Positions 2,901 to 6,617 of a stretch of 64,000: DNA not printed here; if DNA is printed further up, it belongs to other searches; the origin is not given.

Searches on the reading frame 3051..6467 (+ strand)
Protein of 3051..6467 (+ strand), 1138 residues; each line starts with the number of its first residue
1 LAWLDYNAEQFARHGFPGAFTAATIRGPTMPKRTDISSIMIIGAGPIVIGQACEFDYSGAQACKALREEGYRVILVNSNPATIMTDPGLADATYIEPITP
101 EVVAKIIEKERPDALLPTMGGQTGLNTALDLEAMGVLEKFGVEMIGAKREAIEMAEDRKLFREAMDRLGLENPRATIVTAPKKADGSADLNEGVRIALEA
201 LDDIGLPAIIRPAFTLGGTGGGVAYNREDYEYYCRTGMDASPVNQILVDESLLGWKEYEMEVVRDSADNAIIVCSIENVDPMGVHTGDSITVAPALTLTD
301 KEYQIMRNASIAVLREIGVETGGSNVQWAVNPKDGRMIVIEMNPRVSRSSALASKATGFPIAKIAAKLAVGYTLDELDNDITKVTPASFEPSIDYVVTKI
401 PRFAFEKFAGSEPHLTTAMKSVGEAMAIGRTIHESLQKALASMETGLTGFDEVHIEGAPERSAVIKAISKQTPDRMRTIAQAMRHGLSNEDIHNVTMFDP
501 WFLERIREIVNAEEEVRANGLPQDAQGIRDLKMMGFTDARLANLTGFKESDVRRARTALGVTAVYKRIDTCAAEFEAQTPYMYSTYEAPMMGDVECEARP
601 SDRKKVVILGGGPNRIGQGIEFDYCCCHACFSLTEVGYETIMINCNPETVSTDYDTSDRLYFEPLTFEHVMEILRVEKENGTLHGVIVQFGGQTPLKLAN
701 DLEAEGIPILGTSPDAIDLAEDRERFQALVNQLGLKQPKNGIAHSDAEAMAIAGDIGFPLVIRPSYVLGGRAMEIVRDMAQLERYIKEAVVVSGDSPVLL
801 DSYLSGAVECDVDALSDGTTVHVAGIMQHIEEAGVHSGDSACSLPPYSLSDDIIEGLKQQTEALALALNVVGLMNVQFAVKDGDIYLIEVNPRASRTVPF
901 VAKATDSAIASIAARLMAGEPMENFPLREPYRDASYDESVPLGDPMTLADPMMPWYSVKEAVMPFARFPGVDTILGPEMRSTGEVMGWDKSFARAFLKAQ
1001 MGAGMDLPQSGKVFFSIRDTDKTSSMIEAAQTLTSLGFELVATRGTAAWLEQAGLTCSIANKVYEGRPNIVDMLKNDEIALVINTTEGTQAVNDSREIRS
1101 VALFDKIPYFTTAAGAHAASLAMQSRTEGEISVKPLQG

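Call 28: search_protein_families(library=pfam, proteins=[window:3051-6467:+])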
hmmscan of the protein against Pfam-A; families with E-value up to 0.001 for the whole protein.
window:3051-6467:+ (1138 aa): 9 families
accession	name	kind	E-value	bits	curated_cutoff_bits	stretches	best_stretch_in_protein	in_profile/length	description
PF25596.1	CPSase_L_D1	-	4.3e-97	320.6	27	2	603-718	2-117/118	Carbamoyl phosphate synthase preATP-grasp domain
PF02786.22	CPSase_L_D2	-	7.2e-97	323.5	19.8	2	184-376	17-210/211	Carbamoyl-phosphate synthase L chain, ATP binding domain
PF02787.25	CPSase_L_D3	-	1.2e-23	83.3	26.6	1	467-545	2-80/80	Carbamoyl-phosphate synthetase large chain, oligomerisation domain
PF02142.27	MGS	-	6.2e-22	78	24.1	1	1026-1111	2-94/94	MGS-like domain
PF02655.19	ATP-grasp_3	-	6.6e-09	36.5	23.2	1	734-894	15-157/160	ATP-grasp domain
PF02222.28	ATP-grasp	-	2.4e-08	34.3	27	1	730-894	3-163/179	ATP-grasp domain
PF15632.11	ATPgrasp_Ter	-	1.9e-07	31.4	29.1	1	799-923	6-114/131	ATP-grasp in the biosynthetic pathway with Ter operon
PF13535.11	ATP-grasp_4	-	2.3e-06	27.7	27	0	775-894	34-152/160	ATP-grasp domain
PF07478.18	Dala_Dala_lig_C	-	7.7e-06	26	24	0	746-892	25-174/204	D-ala D-ala ligase C-terminus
